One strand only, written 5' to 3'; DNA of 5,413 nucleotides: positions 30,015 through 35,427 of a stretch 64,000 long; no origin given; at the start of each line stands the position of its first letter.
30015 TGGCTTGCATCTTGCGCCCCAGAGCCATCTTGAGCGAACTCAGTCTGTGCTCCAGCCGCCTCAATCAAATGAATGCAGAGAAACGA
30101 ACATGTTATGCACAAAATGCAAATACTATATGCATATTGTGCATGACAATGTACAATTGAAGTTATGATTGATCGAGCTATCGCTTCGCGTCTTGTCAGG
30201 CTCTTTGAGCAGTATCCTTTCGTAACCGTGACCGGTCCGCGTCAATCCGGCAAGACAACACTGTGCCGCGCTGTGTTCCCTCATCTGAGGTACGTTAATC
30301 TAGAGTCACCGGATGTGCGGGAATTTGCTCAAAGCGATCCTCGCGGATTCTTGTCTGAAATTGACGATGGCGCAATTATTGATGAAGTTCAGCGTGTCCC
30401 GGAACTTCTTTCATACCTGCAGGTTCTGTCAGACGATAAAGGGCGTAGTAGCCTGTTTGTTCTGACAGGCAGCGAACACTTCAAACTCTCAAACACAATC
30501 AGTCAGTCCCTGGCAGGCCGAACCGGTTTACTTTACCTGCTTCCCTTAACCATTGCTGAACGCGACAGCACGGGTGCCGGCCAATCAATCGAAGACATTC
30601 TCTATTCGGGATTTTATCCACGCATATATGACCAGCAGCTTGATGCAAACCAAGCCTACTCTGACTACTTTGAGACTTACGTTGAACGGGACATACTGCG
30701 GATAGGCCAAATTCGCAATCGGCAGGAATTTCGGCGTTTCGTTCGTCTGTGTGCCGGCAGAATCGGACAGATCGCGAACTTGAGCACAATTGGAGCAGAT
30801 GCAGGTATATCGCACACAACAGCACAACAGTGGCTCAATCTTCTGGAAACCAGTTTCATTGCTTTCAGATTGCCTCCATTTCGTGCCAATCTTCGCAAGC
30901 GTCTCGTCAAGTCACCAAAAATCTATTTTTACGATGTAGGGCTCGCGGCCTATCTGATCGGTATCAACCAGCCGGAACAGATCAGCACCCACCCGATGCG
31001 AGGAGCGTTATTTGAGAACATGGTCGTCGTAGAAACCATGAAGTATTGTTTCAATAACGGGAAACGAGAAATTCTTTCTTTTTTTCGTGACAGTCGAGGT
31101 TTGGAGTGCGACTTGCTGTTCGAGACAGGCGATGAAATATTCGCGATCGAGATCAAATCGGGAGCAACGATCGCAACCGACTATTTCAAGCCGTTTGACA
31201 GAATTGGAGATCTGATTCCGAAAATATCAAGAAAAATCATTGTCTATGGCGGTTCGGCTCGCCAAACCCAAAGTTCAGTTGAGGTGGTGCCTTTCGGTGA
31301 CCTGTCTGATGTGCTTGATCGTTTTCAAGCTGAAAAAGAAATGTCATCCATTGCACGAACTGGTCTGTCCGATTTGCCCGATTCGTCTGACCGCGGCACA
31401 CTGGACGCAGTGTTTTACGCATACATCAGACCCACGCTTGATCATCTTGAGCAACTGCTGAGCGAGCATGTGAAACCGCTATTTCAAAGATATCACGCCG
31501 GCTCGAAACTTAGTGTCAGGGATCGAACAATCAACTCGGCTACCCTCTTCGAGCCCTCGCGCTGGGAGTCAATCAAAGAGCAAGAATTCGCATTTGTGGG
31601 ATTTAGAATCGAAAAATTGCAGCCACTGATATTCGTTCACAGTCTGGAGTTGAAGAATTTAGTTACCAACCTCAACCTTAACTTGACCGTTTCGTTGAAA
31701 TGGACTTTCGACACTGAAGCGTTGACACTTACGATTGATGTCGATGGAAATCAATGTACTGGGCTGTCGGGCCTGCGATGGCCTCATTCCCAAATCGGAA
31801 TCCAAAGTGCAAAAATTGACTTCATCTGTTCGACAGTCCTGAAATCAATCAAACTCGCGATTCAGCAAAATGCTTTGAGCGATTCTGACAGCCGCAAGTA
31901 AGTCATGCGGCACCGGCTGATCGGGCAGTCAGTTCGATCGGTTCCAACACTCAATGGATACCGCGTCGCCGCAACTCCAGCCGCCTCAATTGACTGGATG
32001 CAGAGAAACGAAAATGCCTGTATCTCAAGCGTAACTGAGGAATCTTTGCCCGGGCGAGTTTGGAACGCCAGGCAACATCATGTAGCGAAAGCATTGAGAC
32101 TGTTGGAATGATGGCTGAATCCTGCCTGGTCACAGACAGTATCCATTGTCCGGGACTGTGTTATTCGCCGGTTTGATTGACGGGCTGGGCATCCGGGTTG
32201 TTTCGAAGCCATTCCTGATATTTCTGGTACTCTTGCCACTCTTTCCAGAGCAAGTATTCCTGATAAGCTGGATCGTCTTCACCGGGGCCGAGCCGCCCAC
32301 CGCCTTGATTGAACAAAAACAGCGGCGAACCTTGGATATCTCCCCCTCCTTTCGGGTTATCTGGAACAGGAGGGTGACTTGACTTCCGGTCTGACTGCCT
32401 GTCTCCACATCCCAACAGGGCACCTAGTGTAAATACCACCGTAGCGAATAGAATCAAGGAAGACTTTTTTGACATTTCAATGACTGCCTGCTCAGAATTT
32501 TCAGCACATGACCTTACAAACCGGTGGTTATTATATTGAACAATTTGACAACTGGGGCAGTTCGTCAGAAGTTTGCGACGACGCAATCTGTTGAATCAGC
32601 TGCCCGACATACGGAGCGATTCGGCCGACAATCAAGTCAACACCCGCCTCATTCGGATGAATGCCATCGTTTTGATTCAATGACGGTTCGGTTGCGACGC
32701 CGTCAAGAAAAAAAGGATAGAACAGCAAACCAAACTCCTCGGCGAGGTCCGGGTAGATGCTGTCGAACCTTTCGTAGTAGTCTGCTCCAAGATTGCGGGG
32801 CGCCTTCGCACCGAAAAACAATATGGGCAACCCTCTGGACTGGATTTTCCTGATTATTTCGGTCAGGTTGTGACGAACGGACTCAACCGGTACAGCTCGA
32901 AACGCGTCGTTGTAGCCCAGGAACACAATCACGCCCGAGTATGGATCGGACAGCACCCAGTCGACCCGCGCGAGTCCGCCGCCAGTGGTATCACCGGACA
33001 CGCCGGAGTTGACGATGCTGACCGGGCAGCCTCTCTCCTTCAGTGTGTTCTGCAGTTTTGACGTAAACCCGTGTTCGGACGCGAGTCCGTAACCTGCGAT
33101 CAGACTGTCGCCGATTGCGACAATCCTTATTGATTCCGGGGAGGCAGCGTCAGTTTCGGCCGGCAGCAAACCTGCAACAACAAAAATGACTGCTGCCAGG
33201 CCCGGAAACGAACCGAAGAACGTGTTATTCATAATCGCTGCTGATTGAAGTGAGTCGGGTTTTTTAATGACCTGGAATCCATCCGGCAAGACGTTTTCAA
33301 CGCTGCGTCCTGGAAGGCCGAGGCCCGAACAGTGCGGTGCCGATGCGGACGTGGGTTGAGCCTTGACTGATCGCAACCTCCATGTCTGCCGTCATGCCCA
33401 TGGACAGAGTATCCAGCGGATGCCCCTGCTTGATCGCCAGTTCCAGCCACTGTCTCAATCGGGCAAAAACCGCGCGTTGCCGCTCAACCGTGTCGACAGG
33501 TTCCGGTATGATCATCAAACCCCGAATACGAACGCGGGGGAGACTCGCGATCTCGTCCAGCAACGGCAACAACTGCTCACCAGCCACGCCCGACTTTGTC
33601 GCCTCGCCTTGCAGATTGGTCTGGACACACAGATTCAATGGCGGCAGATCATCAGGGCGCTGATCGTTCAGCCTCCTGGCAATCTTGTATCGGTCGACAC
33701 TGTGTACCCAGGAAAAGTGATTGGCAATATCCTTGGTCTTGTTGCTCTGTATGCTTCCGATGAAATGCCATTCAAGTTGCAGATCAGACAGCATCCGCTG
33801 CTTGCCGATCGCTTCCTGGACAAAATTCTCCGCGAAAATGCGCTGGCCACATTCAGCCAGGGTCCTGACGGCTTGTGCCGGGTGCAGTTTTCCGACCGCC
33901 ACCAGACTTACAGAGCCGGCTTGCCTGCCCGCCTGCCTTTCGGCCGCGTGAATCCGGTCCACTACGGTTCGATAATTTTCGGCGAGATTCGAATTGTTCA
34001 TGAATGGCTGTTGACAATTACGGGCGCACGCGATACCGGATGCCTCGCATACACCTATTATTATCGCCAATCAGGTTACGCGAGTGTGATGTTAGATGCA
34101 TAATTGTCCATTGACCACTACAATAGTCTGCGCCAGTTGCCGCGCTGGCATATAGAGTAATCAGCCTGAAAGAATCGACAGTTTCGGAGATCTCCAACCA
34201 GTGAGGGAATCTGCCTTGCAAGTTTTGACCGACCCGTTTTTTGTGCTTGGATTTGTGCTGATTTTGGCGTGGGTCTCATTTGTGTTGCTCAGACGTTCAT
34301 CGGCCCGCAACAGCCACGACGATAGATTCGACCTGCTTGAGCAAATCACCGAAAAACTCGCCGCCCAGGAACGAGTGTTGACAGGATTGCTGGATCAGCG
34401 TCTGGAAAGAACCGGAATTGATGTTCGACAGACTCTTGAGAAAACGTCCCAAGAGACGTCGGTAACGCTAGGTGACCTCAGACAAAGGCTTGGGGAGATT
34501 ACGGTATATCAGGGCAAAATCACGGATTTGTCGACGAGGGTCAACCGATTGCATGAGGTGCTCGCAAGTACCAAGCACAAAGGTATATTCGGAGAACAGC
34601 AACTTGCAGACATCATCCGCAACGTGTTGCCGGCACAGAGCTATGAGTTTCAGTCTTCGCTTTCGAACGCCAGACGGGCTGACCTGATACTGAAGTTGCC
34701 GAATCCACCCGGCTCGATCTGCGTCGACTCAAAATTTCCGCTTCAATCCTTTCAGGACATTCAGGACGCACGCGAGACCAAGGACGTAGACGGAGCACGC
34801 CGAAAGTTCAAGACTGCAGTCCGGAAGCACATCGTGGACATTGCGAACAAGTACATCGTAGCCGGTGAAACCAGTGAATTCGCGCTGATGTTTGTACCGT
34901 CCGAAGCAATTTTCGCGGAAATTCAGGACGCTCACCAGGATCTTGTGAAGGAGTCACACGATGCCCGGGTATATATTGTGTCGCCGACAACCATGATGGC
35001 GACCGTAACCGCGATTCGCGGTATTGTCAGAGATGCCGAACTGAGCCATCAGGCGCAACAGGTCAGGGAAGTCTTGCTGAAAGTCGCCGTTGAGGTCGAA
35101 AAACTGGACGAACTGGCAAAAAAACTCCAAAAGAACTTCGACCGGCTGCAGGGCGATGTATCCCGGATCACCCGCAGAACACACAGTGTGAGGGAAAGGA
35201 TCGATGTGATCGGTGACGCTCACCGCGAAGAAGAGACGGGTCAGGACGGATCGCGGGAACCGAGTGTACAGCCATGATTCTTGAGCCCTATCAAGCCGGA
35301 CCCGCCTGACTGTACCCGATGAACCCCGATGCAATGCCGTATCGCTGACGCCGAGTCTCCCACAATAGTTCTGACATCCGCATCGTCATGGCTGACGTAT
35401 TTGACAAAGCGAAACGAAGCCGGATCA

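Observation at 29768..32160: Single-gene islet: COG1373-type AAA ATPase bracketed by 42-bp imperfect direct repeats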

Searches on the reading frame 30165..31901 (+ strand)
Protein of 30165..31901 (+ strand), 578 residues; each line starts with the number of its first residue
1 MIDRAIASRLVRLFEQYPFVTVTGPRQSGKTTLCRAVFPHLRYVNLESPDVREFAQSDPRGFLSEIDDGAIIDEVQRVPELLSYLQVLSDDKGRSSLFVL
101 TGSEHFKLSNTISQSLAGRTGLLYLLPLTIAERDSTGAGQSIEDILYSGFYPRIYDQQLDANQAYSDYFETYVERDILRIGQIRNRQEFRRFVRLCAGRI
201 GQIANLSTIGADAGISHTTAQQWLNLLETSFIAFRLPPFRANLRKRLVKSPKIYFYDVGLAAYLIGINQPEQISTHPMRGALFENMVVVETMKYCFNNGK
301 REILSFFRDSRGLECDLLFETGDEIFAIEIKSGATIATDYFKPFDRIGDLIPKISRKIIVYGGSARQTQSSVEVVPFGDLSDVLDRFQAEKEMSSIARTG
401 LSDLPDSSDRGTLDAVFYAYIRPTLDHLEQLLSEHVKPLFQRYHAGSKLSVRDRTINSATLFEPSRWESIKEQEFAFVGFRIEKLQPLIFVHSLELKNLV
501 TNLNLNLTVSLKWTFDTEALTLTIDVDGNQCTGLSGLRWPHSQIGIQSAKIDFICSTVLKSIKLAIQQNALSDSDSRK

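Call 6: search_protein_families(library=pfam, proteins=[window:30165-31901:+], max_evalue=0.01)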
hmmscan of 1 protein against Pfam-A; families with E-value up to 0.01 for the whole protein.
window:30165-31901:+ (578 aa): 4 families
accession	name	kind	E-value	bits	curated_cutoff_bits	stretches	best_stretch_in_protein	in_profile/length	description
PF13635.12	DUF4143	-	5.5e-51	172.9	28.1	1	174-333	1-160/160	Domain of unknown function (DUF4143)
PF13173.12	AAA_14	-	1.9e-24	86.6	27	1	18-132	3-127/129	AAA domain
PF13401.12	AAA_22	-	6.3e-05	23.7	27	0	18-62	6-50/130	AAA domain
PF13191.12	AAA_16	-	0.00086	20.3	32.6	1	11-43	17-50/167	AAA ATPase domain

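Call 38: find_homologous_proteins(query=window:30165-31901:+)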
Query window:30165-31901:+ (578 aa): 8000 proteins with E <= 0.001 among 8000 candidates; the best 120 are listed.
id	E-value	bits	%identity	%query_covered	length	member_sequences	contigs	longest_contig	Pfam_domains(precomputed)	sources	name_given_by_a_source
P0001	0.0e+0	1295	100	100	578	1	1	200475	PF13173.13,PF13635.13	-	-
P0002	1.2e-256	871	67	98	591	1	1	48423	PF13173.13,PF13635.13,PF13401.13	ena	-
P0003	5.7e-238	809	62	98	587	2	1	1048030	PF13173.13,PF13635.13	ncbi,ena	-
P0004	4.8e-235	799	62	98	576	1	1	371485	PF13173.13,PF13635.13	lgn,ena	-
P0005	5.4e-221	753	60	99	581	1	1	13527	PF13173.13,PF13635.13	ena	-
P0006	7.2e-221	753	60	99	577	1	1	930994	PF13173.13,PF13635.13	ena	-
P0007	1.7e-219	748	60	99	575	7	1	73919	PF13173.13,PF13635.13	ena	-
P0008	2.5e-219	748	59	98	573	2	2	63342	PF13173.13,PF13635.13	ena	-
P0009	4.5e-219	747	59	99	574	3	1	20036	PF13173.13,PF13635.13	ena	-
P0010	9.6e-219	746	59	99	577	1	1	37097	PF13173.13,PF13635.13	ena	-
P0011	1.4e-217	742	59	99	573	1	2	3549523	PF13173.13,PF13635.13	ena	-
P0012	2.2e-216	738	59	99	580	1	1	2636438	PF13173.13,PF13635.13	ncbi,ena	-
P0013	1.4e-215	735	58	99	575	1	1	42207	PF13173.13,PF13635.13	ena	-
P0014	3.5e-214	731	57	98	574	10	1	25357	PF13173.13,PF13635.13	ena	-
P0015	9.4e-214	729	57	97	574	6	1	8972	PF13173.13,PF13635.13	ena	-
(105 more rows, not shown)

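Call 39: find_encoding_contigs(protein=P0002, flank=6000, max_places=3)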
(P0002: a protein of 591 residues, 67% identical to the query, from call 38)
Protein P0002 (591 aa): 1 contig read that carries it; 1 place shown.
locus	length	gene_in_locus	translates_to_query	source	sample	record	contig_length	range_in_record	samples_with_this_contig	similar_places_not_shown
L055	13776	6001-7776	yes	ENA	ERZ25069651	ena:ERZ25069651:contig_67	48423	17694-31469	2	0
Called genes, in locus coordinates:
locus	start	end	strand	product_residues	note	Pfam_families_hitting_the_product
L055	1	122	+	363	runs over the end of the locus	PF01547:SBP_bac_1, PF13416:SBP_bac_8, PF13531:SBP_bac_11 (faint), PF13343:SBP_bac_6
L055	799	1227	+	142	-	PF00528:BPD_transp_1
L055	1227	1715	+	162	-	-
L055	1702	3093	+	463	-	PF00005:ABC_tran, PF08402:TOBE_2 (faint)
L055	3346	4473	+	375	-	PF02463:SMC_N (faint), PF13175:AAA_15, PF13476:AAA_23 (weak), PF13304:AAA_21, PF13175:AAA_15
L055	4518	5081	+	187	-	-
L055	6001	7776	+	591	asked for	PF13173:AAA_14, PF13401:AAA_22 (faint), PF13635:DUF4143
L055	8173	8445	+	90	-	-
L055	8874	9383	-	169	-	-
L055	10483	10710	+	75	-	-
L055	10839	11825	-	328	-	PF02423:OCD_Mu_crystall, PF01488:Shikimate_DH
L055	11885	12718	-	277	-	PF05721:PhyH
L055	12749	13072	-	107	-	PF04355:BamE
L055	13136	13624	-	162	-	PF00583:Acetyltransf_1, PF13673:Acetyltransf_10 (weak), PF13508:Acetyltransf_7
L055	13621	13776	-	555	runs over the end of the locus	PF02463:SMC_N, PF13175:AAA_15 (weak), PF13476:AAA_23, PF13304:AAA_21 (faint)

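Call 40: find_encoding_contigs(protein=P0003, flank=6000, max_places=3)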
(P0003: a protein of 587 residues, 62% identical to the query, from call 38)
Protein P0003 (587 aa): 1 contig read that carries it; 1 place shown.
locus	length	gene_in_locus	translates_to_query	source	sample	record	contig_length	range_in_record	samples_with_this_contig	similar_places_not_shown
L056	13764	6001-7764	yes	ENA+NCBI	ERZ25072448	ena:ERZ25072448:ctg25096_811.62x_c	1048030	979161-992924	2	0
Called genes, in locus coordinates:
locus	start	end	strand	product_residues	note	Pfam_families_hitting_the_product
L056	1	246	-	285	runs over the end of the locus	PF00528:BPD_transp_1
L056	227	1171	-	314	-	PF19300:BPD_transp_1_N, PF00528:BPD_transp_1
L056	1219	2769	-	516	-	PF00496:SBP_bac_5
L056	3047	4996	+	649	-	PF02129:Peptidase_S15, PF00326:Peptidase_S9, PF00561:Abhydrolase_1, PF12146:Hydrolase_4, PF08530:PepX_C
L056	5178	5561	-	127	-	PF00872:Transposase_mut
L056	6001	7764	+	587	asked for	PF13173:AAA_14, PF13635:DUF4143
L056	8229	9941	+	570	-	PF04326:SLFN_AlbA_2, PF13749:HATPase_c_4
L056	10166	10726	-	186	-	-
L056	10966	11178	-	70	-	-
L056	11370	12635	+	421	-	PF03453:MoeA_N, PF00994:MoCF_biosynth, PF03454:MoeA_C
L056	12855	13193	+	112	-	-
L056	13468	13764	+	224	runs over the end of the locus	-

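Call 41: find_encoding_contigs(protein=P0004, flank=6000, max_places=3)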
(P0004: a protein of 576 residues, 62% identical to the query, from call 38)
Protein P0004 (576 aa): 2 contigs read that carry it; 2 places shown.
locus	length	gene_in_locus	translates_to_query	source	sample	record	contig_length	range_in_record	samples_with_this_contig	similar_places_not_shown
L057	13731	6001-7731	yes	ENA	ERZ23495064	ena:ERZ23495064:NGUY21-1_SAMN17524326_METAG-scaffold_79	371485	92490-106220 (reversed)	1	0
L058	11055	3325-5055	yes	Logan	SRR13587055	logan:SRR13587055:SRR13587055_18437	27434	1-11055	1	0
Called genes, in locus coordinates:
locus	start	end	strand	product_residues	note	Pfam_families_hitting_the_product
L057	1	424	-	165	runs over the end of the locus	PF03968:LptD_N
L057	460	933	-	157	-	PF06835:LptC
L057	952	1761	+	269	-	PF03193:RsgA_GTPase (weak), PF00005:ABC_tran, PF13304:AAA_21 (weak)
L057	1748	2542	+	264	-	PF02405:MlaE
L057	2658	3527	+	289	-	PF01555:N6_N4_Mtase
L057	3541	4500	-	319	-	PF00850:Hist_deacetyl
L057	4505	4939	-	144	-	-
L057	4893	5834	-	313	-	PF00005:ABC_tran, PF13304:AAA_21 (weak)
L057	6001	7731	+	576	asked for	PF13173:AAA_14, PF13635:DUF4143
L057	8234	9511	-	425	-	PF04326:SLFN_AlbA_2, PF13749:HATPase_c_4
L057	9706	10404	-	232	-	PF00392:GntR, PF07702:UTRA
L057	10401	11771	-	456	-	PF22429:HutF_N, PF01979:Amidohydro_1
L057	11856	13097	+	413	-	PF01979:Amidohydro_1, PF07969:Amidohydro_3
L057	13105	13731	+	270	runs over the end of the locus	PF05013:FGase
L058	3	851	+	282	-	?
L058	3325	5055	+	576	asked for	PF13173:AAA_14, PF13635:DUF4143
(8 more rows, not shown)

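Call 45: search_protein_families(library=padloc, proteins=[window:30165-31901:+], max_evalue=0.01)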
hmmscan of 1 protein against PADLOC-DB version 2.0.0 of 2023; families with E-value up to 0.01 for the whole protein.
window:30165-31901:+ (578 aa): 8 families
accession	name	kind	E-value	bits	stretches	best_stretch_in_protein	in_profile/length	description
PDLC04790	PDC-S01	-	2.5e-92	307.8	1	1-377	11-414/422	-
PDLC04789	PDC-S01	-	4.2e-64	214.9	1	1-342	1-350/375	-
PDLC04787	PDC-S01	-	1.4e-32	111.1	1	1-377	10-402/412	-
PDLC04791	PDC-S01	-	1.2e-26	91.3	1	3-342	3-361/395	-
PDLC04788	PDC-S01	-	3.2e-14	50.7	1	160-335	204-385/448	-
PDLC04786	PDC-S01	-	6.2e-13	46.3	1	248-338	303-392/439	-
PDLC04792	PDC-S01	-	1.5e-09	35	1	251-336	305-388/452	-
PDLC04140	mad8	-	0.006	14.1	1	14-41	24-51/314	mads_8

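Call 46: search_protein_families(library=ncbifam, proteins=[window:30165-31901:+], max_evalue=0.01)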
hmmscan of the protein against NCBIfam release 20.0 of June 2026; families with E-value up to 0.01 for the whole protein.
window:30165-31901:+ (578 aa): 0 families

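Call 47: search_solved_structures(query=window:30165-31901:+, max_evalue=1)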
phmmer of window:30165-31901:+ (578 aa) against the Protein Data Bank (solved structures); distinct sequences matched with E-value up to 1: 0.

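Call 83: predict_structure(alignment_id=A1)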
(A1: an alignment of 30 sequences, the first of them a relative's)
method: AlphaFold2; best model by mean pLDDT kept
length: 578 residues; sequences in the alignment: 30
mean_pLDDT: 74.5   pTM: 0.50
mean pLDDT of the five models: 74.5, 71.7, 65.3, 61.0, 58.9
residues with pLDDT >= 90: 69; 70-90: 320; 50-70: 117; < 50: 72
segments of 3 or more residues with pLDDT < 50: 1-10, 100-158
pLDDT, mean of each block of 10 residues (from residue 1): 38 62 61 69 85 87 81 78 72 60 44 45 43 43 41 43 64 61 76 92 88 88 79 83 65 84 80 81 87 67 80 87 85 81 82 87 78 84 81 65 61 87 90 88 90 81 86 68 74 91 88 88 88 77 78 87 84 53
secondary structure, 60 per line:
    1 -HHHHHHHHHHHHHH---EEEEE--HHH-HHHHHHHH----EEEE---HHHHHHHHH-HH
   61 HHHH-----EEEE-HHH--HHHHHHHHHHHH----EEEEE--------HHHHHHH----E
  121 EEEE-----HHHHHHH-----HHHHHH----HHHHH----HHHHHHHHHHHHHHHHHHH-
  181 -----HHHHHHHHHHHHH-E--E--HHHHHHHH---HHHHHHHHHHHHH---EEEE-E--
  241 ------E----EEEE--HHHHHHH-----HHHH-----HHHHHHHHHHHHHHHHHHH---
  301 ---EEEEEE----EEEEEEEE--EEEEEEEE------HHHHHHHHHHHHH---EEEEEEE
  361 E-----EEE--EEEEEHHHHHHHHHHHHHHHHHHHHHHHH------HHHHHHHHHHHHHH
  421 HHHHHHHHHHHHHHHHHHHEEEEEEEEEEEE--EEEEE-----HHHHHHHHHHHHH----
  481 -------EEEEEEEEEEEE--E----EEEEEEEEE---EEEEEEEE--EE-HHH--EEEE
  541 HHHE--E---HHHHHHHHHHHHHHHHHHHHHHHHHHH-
elements in order: H2-15 E19-23 H30-37 E42-45 H49-57 H59-64 E70-73 H80-91 E96-100 H109-115 E120-124 H130-136 H142-147 H152-156 H161-179 H186-198 H206-213 H217-229 E233-236 E252-255 H258-264 H270-273 H279-297 E304-309 E314-321 E324-331 H338-350 E354-361 E367-369 E372-376 H377-400 H407-439 E440-451 E454-458 H464-476 E488-499 E507-515 E519-526 E537-540 H551-577

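Call 85: fold_search(model_id=the predicted structure, library=pdb)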
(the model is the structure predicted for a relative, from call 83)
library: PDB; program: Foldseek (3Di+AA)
matches with E <= 10: 1064; with E <= 0.001: 6
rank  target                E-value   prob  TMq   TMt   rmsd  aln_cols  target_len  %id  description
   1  8q44_A                5.1e-05  0.98  0.17  0.22  23.5       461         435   11  Crystal structure of cA4-bound Can2 (E364R) in complex with oligo-T DNA (released 2023-11-22)
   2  7bdv_A                1.6e-04  0.97  0.16  0.25  22.8       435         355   12  Structure of Can2 from Sulfobacillus thermosulfidooxidans in complex with cyclic tetra-adenylate (cA4) (released 2021-03-03)
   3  1xmx                  4.0e-04  0.87  0.16  0.22  21.7       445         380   11  Crystal structure of protein VC1899 from Vibrio cholerae (released 2004-11-16)
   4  7bdv_D                5.0e-04  0.87  0.14  0.23  22.8       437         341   10  Structure of Can2 from Sulfobacillus thermosulfidooxidans in complex with cyclic tetra-adenylate (cA4) (released 2021-03-03)
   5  3j2t_A                7.1e-04  0.91  0.18  0.11  15.6       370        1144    9  An improved model of the human apoptosome (released 2013-04-10)
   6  7bdv_B                9.0e-04  0.89  0.16  0.25  22.5       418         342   10  Structure of Can2 from Sulfobacillus thermosulfidooxidans in complex with cyclic tetra-adenylate (cA4) (released 2021-03-03)
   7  7bdv_C                2.7e-03  0.66  0.15  0.23  22.7       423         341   11  Structure of Can2 from Sulfobacillus thermosulfidooxidans in complex with cyclic tetra-adenylate (cA4) (released 2021-03-03)
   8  7cte_E                7.0e-03  0.69  0.16  0.22  19.9       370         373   10  Human Origin Recognition Complex, ORC2-5 (released 2021-01-06)
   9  5hzr                  1.3e-02  0.30  0.16  0.16  22.4       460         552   10  Crystal structure of MtSnf2 (released 2016-07-20)
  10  9jnp_K                1.7e-02  0.38  0.17  0.20  21.2       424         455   11  Structure of isw1-nucleosome complex in ATP state (released 2025-04-09)
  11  9r2r_A                1.8e-02  0.30  0.08  0.22  14.4       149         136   18  De novo designed M7 protein fold (released 2025-05-14)
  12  8bic_B                1.8e-02  0.30  0.11  0.15  12.3       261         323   10  O-Methyltransferase Plu4891 in complex with SAH (released 2023-03-08)
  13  5yi3_B                2.1e-02  0.95  0.11  0.40  16.1       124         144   12  Structure of Lactococcus lactis ZitR, C30S mutant in complex with DNA (released 2017-12-06)
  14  9jnv_K                2.1e-02  0.35  0.17  0.17  18.1       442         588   12  Structure of isw1-nucleosome complex in ADP(S) state (released 2025-04-09)
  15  8bic_A                2.1e-02  0.33  0.12  0.17  11.9       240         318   10  O-Methyltransferase Plu4891 in complex with SAH (released 2023-03-08)
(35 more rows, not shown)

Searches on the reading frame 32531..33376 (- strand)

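Call 19: search_protein_families(library=pfam, proteins=[window:32531-33376:-], max_evalue=0.01)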
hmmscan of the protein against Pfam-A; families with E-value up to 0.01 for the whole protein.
window:32531-33376:- (281 aa): 4 families
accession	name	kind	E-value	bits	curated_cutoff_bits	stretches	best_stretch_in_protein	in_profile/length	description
PF13472.12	Lipase_GDSL_2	-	3.1e-24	86.9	32.9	1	87-246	1-176/178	GDSL-like Lipase/Acylhydrolase family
PF00657.28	Lipase_GDSL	-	3e-15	57.4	23.6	1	85-249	1-204/208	GDSL-like Lipase/Acylhydrolase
PF25182.1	NonGDSL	-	3.8e-05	23.5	80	1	71-183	15-132/220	Non-GDSL lipase-like family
PF17182.10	OSK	-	0.0095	15.6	27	0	125-185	49-110/202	OSK domain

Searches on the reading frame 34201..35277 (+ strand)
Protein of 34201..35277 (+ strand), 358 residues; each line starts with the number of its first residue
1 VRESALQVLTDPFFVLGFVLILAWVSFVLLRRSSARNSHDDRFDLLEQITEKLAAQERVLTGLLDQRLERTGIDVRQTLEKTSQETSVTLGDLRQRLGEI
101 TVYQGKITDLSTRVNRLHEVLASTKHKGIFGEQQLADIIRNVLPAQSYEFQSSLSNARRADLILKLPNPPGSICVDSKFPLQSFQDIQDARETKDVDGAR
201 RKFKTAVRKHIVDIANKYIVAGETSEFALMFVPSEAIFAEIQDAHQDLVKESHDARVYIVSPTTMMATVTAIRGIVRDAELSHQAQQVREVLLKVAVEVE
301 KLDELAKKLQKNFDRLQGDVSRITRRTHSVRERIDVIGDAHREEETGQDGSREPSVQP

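Call 19: search_protein_families(library=pfam, proteins=[window:34201-35277:+], max_evalue=0.01)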
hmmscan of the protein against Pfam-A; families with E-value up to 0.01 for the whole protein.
window:34201-35277:+ (358 aa): 2 families
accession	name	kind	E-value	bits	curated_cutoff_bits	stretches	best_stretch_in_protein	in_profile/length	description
PF02646.22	RmuC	-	9.7e-56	189.4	26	1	74-337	16-281/291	RmuC family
PF05929.16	Phage_GPO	-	0.001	19.2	33.6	0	238-350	144-262/268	Phage capsid scaffolding protein (GPO) serine peptidase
